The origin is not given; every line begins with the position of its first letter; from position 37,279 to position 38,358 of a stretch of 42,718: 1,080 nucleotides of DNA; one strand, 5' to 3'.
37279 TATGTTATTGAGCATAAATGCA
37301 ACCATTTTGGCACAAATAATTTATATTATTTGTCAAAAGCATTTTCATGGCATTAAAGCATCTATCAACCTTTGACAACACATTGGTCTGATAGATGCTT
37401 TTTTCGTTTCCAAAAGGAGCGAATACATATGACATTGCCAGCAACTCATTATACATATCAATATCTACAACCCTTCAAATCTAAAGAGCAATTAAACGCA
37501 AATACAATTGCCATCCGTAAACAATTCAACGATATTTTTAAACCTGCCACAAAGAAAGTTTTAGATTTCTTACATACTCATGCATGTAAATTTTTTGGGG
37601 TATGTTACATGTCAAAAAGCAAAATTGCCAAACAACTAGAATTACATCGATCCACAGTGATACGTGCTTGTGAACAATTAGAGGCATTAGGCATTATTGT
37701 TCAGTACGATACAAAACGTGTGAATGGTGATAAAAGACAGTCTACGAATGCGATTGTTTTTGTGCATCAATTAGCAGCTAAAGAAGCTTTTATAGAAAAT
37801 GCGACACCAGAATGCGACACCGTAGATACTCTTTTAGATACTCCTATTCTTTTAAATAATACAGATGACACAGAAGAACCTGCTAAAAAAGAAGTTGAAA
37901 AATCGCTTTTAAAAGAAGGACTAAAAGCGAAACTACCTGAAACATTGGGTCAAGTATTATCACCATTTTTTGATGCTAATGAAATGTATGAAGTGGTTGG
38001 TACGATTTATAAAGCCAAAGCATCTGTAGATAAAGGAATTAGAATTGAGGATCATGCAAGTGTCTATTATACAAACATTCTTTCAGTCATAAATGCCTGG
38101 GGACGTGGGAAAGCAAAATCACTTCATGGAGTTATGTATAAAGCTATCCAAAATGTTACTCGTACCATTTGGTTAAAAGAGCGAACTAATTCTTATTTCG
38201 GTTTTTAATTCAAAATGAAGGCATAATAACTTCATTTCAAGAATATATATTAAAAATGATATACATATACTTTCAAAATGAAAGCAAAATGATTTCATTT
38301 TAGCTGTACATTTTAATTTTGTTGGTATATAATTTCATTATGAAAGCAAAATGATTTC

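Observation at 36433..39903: Plasmid-maintenance island inside a complete temperate myovirus with no full-size integrase: a phage-plasmid with two replication modules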

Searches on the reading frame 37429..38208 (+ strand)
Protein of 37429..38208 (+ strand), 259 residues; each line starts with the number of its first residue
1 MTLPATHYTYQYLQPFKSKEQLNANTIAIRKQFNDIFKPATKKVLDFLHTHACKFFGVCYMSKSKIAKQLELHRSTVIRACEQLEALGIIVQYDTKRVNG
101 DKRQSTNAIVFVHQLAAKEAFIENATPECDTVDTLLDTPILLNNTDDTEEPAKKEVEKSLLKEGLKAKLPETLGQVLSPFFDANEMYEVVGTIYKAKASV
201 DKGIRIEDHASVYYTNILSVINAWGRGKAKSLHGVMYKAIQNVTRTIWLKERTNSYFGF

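Call 5: search_protein_families(library=pfam, proteins=[window:37429-38208:+], max_evalue=0.01)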
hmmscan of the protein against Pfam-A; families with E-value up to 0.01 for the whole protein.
window:37429-38208:+ (259 aa): 7 families
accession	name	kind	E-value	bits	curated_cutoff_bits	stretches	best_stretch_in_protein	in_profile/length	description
PF13730.12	HTH_36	-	2.1e-08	34.3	25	1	38-90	4-55/55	Helix-turn-helix domain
PF08279.18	HTH_11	-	9.7e-05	22.6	25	1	62-94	17-49/55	HTH domain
PF13545.12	HTH_Crp_2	-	0.00099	19.5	27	1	59-92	21-54/70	Crp-like helix-turn-helix domain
PF09339.16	HTH_IclR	-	0.0028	17.8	22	1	64-92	22-50/52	IclR helix-turn-helix domain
PF01418.23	HTH_6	-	0.0039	17.6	28.3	1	37-88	14-62/77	Helix-turn-helix domain, rpiR family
PF01047.28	MarR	-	0.0052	17.1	24.6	0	62-91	19-48/59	MarR family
PF13551.12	HTH_29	-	0.0071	16.9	28.1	0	62-97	13-48/64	Winged helix-turn helix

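Call 20: search_protein_families(library=ncbifam, proteins=[window:37429-38208:+], max_evalue=0.01)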
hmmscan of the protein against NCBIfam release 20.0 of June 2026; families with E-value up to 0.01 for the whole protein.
window:37429-38208:+ (259 aa): 2 families
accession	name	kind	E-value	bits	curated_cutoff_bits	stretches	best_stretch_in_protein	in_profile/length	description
NF041395.1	TranRegLrpA1_Halo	equivalog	0.00085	19.3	250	1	62-133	21-92/142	HTH-type transcriptional regulator LrpA1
NF053606.1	Sta1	subfamily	0.0074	16.4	80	0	61-97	35-71/100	Sta1 family transcriptional regulator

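Call 21: search_protein_families(library=phrogs, proteins=[window:37429-38208:+], max_evalue=0.001)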
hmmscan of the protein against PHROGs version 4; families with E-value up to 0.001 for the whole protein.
window:37429-38208:+ (259 aa): 9 families
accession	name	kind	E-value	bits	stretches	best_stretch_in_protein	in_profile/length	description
phrog_1835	-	DNA, RNA and nucleotide metabolism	5.2e-40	138.6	1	1-245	8-272/301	HTH DNA binding protein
phrog_391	-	DNA, RNA and nucleotide metabolism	4.3e-08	34.1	1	38-120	16-98/298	replication initiation O-like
phrog_270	-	DNA, RNA and nucleotide metabolism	1.1e-07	32.6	1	37-153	45-148/383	replication initiation protein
phrog_678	-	DNA, RNA and nucleotide metabolism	1.2e-06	29.3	1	49-169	80-223/346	replication initiation O-like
phrog_428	-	DNA, RNA and nucleotide metabolism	2.9e-06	27.7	1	57-105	124-172/455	replication initiation protein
phrog_186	-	DNA, RNA and nucleotide metabolism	2.7e-05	25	1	57-180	59-188/308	DnaD-like helicase loader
phrog_8102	-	DNA, RNA and nucleotide metabolism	3e-05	24.3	1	40-138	35-136/337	replication initiation protein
phrog_6643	-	DNA, RNA and nucleotide metabolism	0.00057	20.4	1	57-103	34-78/313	replication initiation protein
phrog_15053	-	unknown function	0.00086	19.5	0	44-112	51-119/343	-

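Call 22: find_homologous_proteins(query=window:37429-38208:+)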
Query window:37429-38208:+ (259 aa): 91 proteins with E <= 0.001 among 464 candidates.
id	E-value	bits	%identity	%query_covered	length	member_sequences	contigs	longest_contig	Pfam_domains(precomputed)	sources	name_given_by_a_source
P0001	4.8e-161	552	95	100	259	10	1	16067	PF13730.13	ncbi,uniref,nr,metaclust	ncbi:helix-turn-helix domain-containing protein [Lysinibacillus sphaericus]|uniref:helix-turn-helix 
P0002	1.5e-152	524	90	100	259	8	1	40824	PF13730.13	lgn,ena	-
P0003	1.1e-151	521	89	100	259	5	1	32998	PF13730.13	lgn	-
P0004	9.8e-144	495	85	100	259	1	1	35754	PF13730.13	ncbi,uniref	ncbi:helix-turn-helix domain-containing protein [Lysinibacillus sp. UGB7]|uniref:helix-turn-helix do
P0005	1.3e-140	485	84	100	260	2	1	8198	PF13730.13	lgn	-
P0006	1.4e-119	416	74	100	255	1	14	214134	PF13730.13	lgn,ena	-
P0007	1.2e-84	302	57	98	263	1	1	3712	PF13730.13,PF12802.14,PF13545.13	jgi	jgi:hypothetical protein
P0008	6.2e-82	293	58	100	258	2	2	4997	PF08279.19,PF13730.13,PF13545.13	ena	-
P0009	2.4e-81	291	57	97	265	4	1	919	PF13730.13,PF13545.13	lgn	-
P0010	6.1e-80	286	56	98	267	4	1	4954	PF08279.19,PF13730.13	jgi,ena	-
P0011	4.6e-79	283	52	99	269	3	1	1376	PF13730.13,PF13545.13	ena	-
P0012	2.3e-78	281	56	100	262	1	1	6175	PF08279.19,PF13730.13,PF13545.13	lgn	-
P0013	1.7e-77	278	54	97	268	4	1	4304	PF13730.13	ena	-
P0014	5.2e-77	277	55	100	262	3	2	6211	PF08279.19,PF13730.13,PF13545.13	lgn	-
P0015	6.1e-77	276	55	100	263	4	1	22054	PF08279.19,PF13730.13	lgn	-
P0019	6.0e-76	273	55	100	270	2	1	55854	PF08279.19,PF13730.13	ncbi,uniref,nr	ncbi:helix-turn-helix domain-containing protein [Lysinibacillus xylanilyticus]|uniref:Helix-turn-hel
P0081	5.0e-44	169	41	97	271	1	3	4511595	PF13730.13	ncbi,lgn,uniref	ncbi:helix-turn-helix domain-containing protein [Viridibacillus sp. FSL R5-0468]|uniref:helix-turn-h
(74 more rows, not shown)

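Call 27: search_solved_structures(query=window:37429-38208:+, max_evalue=10)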
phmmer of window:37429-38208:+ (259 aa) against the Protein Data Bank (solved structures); distinct sequences matched with E-value up to 10: 8.
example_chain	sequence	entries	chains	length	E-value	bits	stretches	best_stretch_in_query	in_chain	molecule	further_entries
4r1h_A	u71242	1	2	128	0.29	13.7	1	33-104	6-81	Lmo0741 protein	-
9lyu_B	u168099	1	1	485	0.78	12.3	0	160-206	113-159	glycerol kinase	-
9lzi_A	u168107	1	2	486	0.79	12.3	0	160-206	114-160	glycerol kinase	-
9lyy_A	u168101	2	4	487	0.79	12.3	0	160-206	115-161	glycerol kinase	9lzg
9lyu_A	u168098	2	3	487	0.79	12.3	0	160-206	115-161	glycerol kinase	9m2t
8f41_I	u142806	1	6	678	1.2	11.7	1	195-236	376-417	3-methylcrotonyl-CoA carboxylase, alpha-subunit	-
8f3d_H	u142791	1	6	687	1.2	11.7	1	195-236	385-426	3-methylcrotonyl-CoA carboxylase alpha-subunit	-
5bq1_A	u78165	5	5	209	2.1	10.9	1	206-239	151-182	Carbonic anhydrase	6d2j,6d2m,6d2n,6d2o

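Call 31: search_solved_structures(query=A4, max_evalue=10)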
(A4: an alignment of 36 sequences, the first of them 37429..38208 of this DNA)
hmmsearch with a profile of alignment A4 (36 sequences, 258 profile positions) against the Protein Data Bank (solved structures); distinct sequences matched with E-value up to 10: 38.
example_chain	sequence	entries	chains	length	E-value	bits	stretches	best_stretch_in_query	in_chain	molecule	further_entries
1lj9_A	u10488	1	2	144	0.0021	20.7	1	63-97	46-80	transcriptional regulator SlyA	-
3cta_A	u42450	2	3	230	0.0036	19.9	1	59-97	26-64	Riboflavin kinase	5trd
2dbb_A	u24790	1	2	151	0.0048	19.5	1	61-136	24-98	Putative HTH-type transcriptional regulator PH0061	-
2b0l_A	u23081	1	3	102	0.049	16.2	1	62-93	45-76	GTP-sensing transcriptional pleiotropic repressor codY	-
4aih_A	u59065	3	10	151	0.11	15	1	62-102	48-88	TRANSCRIPTIONAL REGULATOR SLYA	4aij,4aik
1i1g_A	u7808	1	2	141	0.12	14.9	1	65-96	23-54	TRANSCRIPTIONAL REGULATOR LRPA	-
8c7t_A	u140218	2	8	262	0.14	14.7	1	62-93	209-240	GTP-sensing transcriptional pleiotropic repressor CodY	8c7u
7bhy_A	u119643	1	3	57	0.16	14.6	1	61-89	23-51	Deoxyribonucleoside regulator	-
4r1h_A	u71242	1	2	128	0.16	14.5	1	61-92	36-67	Lmo0741 protein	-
5ey2_A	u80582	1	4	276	0.2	14.2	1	63-93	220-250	GTP-sensing transcriptional pleiotropic repressor CodY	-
5lnh_A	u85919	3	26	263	0.2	14.2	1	63-93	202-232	GTP-sensing transcriptional pleiotropic repressor CodY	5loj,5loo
5loe_A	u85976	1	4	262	0.21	14.2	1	63-93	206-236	GTP-sensing transcriptional pleiotropic repressor CodY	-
5yi0_B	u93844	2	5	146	0.25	13.9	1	63-103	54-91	Zinc transport transcriptional regulator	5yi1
5yhy_A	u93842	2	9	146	0.25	13.9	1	63-103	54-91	Zinc transport transcriptional regulator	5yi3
2wte_A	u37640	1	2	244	0.25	13.9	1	64-98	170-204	CSA3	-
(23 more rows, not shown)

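Call 32: find_encoding_contigs(protein=P0019, flank=10000, max_places=3)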
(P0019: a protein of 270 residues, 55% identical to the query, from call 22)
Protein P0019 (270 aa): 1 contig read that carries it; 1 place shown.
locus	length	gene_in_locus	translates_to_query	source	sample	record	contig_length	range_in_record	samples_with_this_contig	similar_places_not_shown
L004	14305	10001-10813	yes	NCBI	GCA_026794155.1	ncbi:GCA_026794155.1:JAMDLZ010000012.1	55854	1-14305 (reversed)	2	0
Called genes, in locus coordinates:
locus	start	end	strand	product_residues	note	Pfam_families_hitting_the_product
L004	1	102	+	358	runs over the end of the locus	PF24032:YQBQ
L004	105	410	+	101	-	PF10844:DUF2577 (faint)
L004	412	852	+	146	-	PF10934:Sheath_initiator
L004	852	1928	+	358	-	PF04865:Baseplate_J, PF26078:Baseplate_J_M, PF26079:Baseplate_J_C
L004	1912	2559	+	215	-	PF10076:Phage_Mu_Gp48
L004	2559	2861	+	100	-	-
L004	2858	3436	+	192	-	-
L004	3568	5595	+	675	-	PF12810:ALK_LTK_GRD, PF17957:Big_7 (faint)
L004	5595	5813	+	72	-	PF27405:Lin0124_C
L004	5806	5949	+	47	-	PF09693:Phage_XkdX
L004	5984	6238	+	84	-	-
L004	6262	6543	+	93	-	PF04531:Phage_holin_1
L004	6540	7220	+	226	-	PF01510:Amidase_2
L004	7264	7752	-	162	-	-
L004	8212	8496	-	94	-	-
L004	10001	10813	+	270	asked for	PF13730:HTH_36, PF08279:HTH_11 (weak)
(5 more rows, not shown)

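Call 33: find_encoding_contigs(protein=P0081, flank=10000, max_places=3)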
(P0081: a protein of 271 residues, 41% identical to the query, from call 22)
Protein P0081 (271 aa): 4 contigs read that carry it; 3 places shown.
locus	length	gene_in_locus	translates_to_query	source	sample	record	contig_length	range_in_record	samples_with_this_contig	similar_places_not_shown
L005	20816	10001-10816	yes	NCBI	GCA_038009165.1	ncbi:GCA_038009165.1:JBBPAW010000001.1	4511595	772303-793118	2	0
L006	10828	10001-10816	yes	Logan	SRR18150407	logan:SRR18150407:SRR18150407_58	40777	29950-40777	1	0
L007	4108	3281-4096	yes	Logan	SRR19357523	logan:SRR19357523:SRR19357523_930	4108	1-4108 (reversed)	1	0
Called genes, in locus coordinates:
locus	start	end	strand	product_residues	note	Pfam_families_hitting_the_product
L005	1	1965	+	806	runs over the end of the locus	-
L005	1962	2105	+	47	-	-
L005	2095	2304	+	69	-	PF27405:Lin0124_C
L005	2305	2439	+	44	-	PF09693:Phage_XkdX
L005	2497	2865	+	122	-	-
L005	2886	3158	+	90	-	PF06946:Phage_holin_5_1 (weak)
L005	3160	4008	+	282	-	PF01520:Amidase_3, PF19087:DUF5776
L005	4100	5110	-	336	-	-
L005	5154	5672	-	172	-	-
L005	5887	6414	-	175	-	-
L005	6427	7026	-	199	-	PF13814:Replic_Relax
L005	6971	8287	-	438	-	PF01580:FtsK_SpoIIIE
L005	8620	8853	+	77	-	PF13443:HTH_26, PF01381:HTH_3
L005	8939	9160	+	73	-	-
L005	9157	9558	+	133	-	PF08863:YolD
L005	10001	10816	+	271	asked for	PF13730:HTH_36 (weak)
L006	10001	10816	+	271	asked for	PF13730:HTH_36 (weak)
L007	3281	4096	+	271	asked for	PF13730:HTH_36 (weak)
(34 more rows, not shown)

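Call 34: find_encoding_contigs(protein=P0002, flank=10000, max_places=3)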
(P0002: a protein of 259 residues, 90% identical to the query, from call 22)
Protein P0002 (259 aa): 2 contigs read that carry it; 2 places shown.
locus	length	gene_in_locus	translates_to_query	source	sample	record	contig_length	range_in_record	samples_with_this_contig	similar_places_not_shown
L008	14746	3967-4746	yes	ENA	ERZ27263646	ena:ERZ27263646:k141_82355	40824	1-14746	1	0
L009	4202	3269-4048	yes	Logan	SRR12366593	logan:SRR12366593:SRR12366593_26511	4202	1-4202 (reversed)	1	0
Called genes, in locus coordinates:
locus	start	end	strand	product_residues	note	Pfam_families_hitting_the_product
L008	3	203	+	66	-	?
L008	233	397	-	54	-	-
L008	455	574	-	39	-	-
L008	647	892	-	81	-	-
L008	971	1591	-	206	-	-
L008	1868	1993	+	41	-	-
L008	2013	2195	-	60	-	-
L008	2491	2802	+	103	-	-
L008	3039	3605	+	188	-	PF00239:Resolvase, PF02796:HTH_7, PF13384:HTH_23 (weak)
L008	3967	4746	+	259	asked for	PF13730:HTH_36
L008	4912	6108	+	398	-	PF21522:MreB-like_C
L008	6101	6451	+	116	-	-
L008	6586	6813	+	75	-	-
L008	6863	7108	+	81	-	-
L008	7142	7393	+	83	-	-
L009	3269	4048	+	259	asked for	PF13730:HTH_36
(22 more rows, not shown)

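Call 42: predict_structure(alignment_id=A4)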
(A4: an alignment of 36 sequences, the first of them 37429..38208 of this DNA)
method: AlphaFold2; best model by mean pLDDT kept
length: 259 residues; sequences in the alignment: 36
mean_pLDDT: 79.9   pTM: 0.44
mean pLDDT of the five models: 79.9, 78.4, 78.3, 75.9, 74.9
residues with pLDDT >= 90: 88; 70-90: 114; 50-70: 27; < 50: 30
segments of 3 or more residues with pLDDT < 50: 123-130, 133-135, 137-154
pLDDT, mean of each block of 10 residues (from residue 1): 82 86 87 88 92 88 91 93 91 82 77 68 45 46 39 51 70 87 86 93 89 93 91 93 92 75
secondary structure, 60 per line:
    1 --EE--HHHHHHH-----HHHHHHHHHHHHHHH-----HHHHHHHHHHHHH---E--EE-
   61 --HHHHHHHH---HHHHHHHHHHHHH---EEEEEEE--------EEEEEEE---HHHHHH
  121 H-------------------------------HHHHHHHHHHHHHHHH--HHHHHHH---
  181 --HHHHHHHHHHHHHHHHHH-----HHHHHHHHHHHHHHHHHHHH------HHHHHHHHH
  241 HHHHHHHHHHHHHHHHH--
elements in order: H7-13 H19-33 H39-51 H63-70 H74-86 E90-96 E105-111 H115-121 H153-168 H171-177 H183-200 H206-225 H232-257

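Call 46: fold_search(model_id=the predicted structure, library=pdb)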
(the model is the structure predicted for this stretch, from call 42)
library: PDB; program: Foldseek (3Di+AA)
matches with E <= 10: 1413; with E <= 0.001: 0
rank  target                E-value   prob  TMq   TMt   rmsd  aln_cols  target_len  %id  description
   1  1s3j_B                3.1e-03  1.00  0.24  0.42  16.3       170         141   16  X-ray crystal structure of YusO protein from Bacillus subtilis (released 2004-04-13)
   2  9ff3                  7.2e-03  0.96  0.23  0.31  15.0       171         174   18  The structure of delta-ScoC, a global regulator protein from Geobacillus kaustophilus T-1 (released 2025-06-04)
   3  3bdd_A                7.6e-03  0.99  0.23  0.39  16.5       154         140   19  CRYSTAL STRUCTURE OF A PUTATIVE MULTIPLE ANTIBIOTIC-RESISTANCE REPRESSOR (SSU05_1136) FROM STREPTOCOCCUS SUIS 89/1591  (released 2007-12-04)
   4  5yi1                  1.1e-02  0.99  0.23  0.43  15.8       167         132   15  Structure of Lactococcus lactis ZitR, C30AH42A mutant in apo form (released 2017-12-06)
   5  5ffx_A                1.2e-02  0.99  0.24  0.43  16.9       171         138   18  S. aureus MepR G34K Mutant (released 2016-12-21)
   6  1s3j_A                1.3e-02  1.00  0.23  0.40  11.4       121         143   22  X-ray crystal structure of YusO protein from Bacillus subtilis (released 2004-04-13)
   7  5ffx_D                1.3e-02  0.98  0.24  0.43  17.9       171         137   19  S. aureus MepR G34K Mutant (released 2016-12-21)
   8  3r0a_A                1.4e-02  1.00  0.26  0.52   3.5        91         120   16  Possible transcriptional regulator from Methanosarcina mazei Go1 (gi 21227196) (released 2011-03-23)
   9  2mlg_MODEL_1_A        1.5e-02  1.00  0.22  0.66   6.4        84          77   11  Stf76 from the Sulfolobus islandicus plasmid-virus pSSVx (released 2014-03-12)
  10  3gfi_A                1.5e-02  0.80  0.19  0.32  13.1       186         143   16  Crystal structure of ST1710 complexed with its promoter DNA (released 2009-08-25)
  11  5iy6_Q                1.6e-02  1.00  0.27  0.37   4.4       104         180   10  Human holo-PIC in the closed state (released 2016-05-18)
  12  3gfj                  1.6e-02  0.80  0.19  0.31  13.9       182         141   16  Crystal structure of the ST1710 mutant (R89A) protein (released 2009-08-25)
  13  3cta                  1.7e-02  1.00  0.22  0.30   3.9        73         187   18  Crystal structure of riboflavin kinase from Thermoplasma acidophilum (released 2008-04-29)
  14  6fi9_A                1.7e-02  0.99  0.22  0.38  11.1       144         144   14  Crystal Structure of a zinc-responsive MarR family member, Lactococcus lactis ZitR (released 2019-02-20)
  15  2b0l_A                1.8e-02  1.00  0.27  0.65   6.8       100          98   14  C-terminal DNA binding domain of transcriptional pleiotropic repressor CodY. (released 2006-02-21)
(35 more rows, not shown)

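Call 58: search_dna_similar(query=window:37429-38208:+, collection=plasmids, mode=protein, max_rows=60, max_evalue=0.001)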
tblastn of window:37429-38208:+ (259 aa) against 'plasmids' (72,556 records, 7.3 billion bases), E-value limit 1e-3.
Records with a match: 33; places in all: 33; records where one place covers at least 80% of the query: 16.
Best place of each record, by identity: <60% 33.
By first word of the organism name: Bacillus 22; Priestia 7; Sporosarcina 1; Brevibacillus 1; Geobacillus 1; Paenibacillus 1.
By predicted mobility (MOB-suite, as given by PLSDB): non-mobilizable 27; mobilizable 4; conjugative 2.
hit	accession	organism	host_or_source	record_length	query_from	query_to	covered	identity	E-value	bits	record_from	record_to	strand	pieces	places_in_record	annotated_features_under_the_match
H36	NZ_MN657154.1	Sporosarcina sp.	-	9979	1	251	97%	40.1%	4e-46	171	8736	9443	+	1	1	helix-turn-helix domain-containing protein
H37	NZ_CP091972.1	Bacillus cereus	mixed culture,deep-sea water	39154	3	248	95%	27.2%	6e-8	61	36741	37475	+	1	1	helix-turn-helix domain-containing protein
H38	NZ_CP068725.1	Bacillus cereus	single cell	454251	3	248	95%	27.2%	6e-8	61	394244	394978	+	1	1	helix-turn-helix domain-containing protein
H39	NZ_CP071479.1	Priestia megaterium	whole organism,Hypersaline environment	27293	9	242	90%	28.2%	2e-13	77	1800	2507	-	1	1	helix-turn-helix domain-containing protein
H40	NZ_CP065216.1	Priestia megaterium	mulberry,cell culture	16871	9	237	88%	28.2%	3e-14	79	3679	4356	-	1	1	helix-turn-helix domain-containing protein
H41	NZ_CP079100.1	Bacillus velezensis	cell culture,mangrove sediments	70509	5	254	97%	25.6%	8e-9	63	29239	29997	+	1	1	helix-turn-helix domain-containing protein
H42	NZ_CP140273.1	Priestia megaterium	Single cell,ginseng rhizosphere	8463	9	237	88%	27.9%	2e-12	74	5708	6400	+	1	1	helix-turn-helix domain-containing protein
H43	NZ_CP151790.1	Priestia megaterium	whole organism,soil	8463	9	237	88%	27.9%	2e-12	74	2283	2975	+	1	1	helix-turn-helix domain-containing protein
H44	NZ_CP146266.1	Priestia megaterium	Nicotiana tabacum L.,Cell ...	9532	9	237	88%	27.9%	6e-12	72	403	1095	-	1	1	helix-turn-helix domain-containing protein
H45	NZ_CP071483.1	Priestia megaterium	whole organism,Hypersaline environment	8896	9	237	88%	27.9%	1e-11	72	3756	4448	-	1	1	helix-turn-helix domain-containing protein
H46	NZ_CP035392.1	Bacillus subtilis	cell culture,food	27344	7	224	84%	27.5%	5e-11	70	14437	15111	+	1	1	helix-turn-helix domain-containing protein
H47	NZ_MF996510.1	Bacillus glycinifermentans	Homo sapiens,blood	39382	7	251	95%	24.3%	8e-9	63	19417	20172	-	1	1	helix-turn-helix domain-containing protein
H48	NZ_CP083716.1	Bacillus velezensis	cell culture,Meju, fermented soybean ...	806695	7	224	84%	26.9%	2e-11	71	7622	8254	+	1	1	helix-turn-helix domain-containing protein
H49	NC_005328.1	Bacillus methanolicus MGA3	-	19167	5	156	59%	38.2%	6e-17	87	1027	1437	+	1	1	helix-turn-helix domain-containing protein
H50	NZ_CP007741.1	Bacillus methanolicus MGA3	soil sample, enrichment culture ...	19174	5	156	59%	38.2%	6e-17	87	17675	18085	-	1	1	helix-turn-helix domain-containing protein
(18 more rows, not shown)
